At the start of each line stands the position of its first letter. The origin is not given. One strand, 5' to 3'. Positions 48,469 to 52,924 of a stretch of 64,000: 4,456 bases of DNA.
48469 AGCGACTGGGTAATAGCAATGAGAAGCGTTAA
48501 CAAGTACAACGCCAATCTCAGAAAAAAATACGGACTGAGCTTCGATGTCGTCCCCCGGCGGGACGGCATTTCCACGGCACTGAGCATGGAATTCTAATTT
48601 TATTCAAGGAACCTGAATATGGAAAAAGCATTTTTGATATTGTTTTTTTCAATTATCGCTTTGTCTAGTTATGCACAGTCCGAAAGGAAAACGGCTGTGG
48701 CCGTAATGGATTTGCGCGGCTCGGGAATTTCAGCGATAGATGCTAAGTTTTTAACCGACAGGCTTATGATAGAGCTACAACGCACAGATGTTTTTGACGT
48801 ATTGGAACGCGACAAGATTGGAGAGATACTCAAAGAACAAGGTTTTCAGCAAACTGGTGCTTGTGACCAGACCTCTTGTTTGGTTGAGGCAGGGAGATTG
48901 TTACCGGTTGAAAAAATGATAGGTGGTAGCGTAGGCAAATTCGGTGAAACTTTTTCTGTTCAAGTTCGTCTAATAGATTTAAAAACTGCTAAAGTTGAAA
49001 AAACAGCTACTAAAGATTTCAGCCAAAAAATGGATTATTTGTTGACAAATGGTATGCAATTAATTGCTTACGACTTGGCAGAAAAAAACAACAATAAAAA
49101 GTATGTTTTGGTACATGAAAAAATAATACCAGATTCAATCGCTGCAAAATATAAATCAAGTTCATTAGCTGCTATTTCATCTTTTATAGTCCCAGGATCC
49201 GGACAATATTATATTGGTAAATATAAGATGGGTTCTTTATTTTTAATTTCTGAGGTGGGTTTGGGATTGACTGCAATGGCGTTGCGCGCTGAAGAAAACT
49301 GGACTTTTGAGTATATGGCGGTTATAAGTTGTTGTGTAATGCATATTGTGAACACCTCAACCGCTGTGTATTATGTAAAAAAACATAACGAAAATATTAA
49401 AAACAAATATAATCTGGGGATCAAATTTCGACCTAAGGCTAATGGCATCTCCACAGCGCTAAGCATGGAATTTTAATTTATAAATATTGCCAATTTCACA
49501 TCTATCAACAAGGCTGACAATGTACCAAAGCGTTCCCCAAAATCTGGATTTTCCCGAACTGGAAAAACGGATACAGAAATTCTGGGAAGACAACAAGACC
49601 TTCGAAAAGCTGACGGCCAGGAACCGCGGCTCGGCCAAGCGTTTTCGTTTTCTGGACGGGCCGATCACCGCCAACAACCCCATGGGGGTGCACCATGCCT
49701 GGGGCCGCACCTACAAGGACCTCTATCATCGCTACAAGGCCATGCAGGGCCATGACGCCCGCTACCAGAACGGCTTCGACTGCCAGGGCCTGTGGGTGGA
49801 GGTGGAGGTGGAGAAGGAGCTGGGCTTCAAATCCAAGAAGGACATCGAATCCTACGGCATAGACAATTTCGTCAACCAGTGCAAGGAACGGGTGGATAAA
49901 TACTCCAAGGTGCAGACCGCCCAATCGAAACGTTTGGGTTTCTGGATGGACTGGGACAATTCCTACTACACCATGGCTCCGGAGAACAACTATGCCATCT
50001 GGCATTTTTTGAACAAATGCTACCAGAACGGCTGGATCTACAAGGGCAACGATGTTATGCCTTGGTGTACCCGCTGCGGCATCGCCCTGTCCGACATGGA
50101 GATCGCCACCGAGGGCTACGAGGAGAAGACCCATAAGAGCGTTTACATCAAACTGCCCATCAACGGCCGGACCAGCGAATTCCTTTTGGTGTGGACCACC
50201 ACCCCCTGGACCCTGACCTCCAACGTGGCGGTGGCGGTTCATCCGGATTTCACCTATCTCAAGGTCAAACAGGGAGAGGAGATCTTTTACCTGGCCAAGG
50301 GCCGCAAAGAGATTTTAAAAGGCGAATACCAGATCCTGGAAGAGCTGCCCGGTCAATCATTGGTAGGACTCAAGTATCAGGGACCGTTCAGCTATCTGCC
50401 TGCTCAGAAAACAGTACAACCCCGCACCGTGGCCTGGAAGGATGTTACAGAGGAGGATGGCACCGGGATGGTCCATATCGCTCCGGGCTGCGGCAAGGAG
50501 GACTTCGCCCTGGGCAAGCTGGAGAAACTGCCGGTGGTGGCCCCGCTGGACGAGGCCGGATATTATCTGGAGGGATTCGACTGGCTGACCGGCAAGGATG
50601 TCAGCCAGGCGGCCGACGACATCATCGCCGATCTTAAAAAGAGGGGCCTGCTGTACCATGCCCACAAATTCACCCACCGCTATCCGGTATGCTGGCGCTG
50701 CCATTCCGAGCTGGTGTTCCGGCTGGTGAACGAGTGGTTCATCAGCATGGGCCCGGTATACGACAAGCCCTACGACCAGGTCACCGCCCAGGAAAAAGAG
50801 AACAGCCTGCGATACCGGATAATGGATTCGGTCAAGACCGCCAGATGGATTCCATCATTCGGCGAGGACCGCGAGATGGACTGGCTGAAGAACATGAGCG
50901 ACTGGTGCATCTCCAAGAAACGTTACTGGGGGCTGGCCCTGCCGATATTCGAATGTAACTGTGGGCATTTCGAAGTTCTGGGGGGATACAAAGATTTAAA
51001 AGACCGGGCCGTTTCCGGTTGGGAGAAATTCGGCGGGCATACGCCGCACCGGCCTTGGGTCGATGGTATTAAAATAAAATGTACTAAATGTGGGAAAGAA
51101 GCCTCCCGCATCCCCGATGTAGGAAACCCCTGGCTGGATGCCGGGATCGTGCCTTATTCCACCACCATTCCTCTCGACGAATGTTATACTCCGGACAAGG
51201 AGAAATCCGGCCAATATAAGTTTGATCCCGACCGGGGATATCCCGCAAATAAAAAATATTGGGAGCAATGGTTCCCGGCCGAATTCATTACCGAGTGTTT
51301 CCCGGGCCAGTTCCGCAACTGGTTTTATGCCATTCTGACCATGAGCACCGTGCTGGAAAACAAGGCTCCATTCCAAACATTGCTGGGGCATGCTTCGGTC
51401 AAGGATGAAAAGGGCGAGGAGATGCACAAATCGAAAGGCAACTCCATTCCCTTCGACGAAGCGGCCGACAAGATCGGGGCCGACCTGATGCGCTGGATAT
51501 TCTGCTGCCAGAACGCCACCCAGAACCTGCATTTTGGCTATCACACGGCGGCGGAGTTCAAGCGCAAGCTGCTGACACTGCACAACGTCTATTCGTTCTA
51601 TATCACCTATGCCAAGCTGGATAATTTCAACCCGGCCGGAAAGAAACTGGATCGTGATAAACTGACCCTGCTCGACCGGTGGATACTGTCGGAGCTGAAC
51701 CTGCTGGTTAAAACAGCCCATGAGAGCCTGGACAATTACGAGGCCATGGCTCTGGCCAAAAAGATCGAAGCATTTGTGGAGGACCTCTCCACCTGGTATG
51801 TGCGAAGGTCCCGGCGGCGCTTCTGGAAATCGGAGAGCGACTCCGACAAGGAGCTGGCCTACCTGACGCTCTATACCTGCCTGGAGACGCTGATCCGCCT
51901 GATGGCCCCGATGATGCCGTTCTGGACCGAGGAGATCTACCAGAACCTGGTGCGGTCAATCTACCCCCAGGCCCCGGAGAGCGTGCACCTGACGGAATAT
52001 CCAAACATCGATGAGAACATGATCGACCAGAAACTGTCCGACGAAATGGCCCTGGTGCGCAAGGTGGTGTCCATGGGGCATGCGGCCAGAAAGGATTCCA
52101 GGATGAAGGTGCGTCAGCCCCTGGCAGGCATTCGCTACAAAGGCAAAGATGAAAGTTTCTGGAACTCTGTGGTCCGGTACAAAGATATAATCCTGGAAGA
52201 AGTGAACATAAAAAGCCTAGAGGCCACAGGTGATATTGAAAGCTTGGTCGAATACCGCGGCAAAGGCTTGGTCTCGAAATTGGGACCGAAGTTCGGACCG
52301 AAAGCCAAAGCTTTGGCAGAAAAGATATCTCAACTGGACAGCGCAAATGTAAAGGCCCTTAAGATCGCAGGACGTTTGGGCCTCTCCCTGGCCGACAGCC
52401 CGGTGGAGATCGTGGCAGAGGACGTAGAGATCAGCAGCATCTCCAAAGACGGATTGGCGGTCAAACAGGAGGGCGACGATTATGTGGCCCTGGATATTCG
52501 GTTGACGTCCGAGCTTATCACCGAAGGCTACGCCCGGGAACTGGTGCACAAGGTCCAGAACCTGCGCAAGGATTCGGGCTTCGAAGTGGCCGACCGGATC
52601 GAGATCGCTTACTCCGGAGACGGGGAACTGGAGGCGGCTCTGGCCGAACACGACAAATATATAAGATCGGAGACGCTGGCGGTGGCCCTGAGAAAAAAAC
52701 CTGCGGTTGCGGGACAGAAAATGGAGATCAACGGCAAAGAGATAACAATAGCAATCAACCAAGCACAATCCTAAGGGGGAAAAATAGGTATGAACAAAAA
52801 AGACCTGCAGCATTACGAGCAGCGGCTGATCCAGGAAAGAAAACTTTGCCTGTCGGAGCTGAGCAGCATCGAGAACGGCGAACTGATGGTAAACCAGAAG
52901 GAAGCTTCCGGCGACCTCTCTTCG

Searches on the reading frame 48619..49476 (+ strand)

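Call 7: search_protein_families(library=pfam, proteins=[window:48619-49476:+], max_evalue=0.01)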
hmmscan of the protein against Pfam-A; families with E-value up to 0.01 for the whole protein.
window:48619-49476:+ (285 aa): 3 families
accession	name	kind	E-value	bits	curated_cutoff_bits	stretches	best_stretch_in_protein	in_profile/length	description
PF03783.19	CsgG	-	1.1e-07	31.8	20.8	1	45-111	40-104/210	Curli production assembly/transport component CsgG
PF20382.3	DUF6677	-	0.0067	17.4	24.3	0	184-224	2-42/116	Family of unknown function (DUF6677)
PF13036.11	LpoB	-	0.0079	16.5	22.3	0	20-123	25-136/147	Peptidoglycan-synthase activator LpoB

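Call 8: search_protein_families(library=ncbifam, proteins=[window:48619-49476:+], max_evalue=0.01)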
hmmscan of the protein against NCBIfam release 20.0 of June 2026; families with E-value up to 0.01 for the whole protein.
window:48619-49476:+ (285 aa): 0 families

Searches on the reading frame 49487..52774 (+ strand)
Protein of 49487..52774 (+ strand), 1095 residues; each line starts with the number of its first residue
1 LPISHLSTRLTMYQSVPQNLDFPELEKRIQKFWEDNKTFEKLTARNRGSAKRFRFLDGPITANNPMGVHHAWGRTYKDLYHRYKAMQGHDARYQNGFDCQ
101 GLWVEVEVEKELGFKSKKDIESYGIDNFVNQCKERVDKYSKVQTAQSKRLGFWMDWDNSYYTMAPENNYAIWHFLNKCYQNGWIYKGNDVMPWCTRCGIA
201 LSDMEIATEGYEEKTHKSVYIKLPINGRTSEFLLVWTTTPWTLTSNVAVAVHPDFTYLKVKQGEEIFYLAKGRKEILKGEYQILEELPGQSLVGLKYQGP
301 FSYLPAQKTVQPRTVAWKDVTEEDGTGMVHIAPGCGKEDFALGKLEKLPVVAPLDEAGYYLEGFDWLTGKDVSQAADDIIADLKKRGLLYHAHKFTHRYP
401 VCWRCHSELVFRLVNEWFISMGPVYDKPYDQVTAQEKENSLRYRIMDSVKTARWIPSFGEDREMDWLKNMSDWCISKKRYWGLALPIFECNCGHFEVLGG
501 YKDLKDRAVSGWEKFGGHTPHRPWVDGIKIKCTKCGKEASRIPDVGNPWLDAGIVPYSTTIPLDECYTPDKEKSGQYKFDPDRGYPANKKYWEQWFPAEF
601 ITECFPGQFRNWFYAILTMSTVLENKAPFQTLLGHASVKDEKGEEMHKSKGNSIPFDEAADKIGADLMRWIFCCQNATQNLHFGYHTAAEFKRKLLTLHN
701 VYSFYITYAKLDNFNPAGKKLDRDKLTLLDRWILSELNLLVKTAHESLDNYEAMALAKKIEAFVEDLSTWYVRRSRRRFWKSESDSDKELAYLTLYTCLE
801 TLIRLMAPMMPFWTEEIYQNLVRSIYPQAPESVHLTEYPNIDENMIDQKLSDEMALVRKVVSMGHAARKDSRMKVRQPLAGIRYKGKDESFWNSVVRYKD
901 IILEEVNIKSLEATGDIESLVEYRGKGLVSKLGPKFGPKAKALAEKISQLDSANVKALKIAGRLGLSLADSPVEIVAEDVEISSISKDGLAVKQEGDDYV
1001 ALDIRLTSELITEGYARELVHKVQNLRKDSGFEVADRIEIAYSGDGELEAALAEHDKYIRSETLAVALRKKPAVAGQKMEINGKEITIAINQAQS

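Call 69: search_protein_families(library=pfam, proteins=[window:49487-52774:+], max_evalue=0.001)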
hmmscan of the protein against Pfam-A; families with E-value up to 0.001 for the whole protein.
window:49487-52774:+ (1095 aa): 4 families
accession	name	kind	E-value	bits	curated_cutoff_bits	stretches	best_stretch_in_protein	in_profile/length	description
PF00133.28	tRNA-synt_1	-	2.1e-84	284.2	22.7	1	29-681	2-411/414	tRNA synthetases class I (I, L, M and V)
PF19302.4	DUF5915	-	3.9e-51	173.8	27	1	899-1092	1-194/195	Domain of unknown function (DUF5915)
PF08264.19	Anticodon_1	-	1.7e-34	119.2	25.1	1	730-879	1-144/148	Anticodon-binding domain of tRNA ligase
PF09334.17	tRNA-synt_1g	-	1.3e-10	41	20.1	1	63-208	11-137/391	tRNA synthetases class I (M)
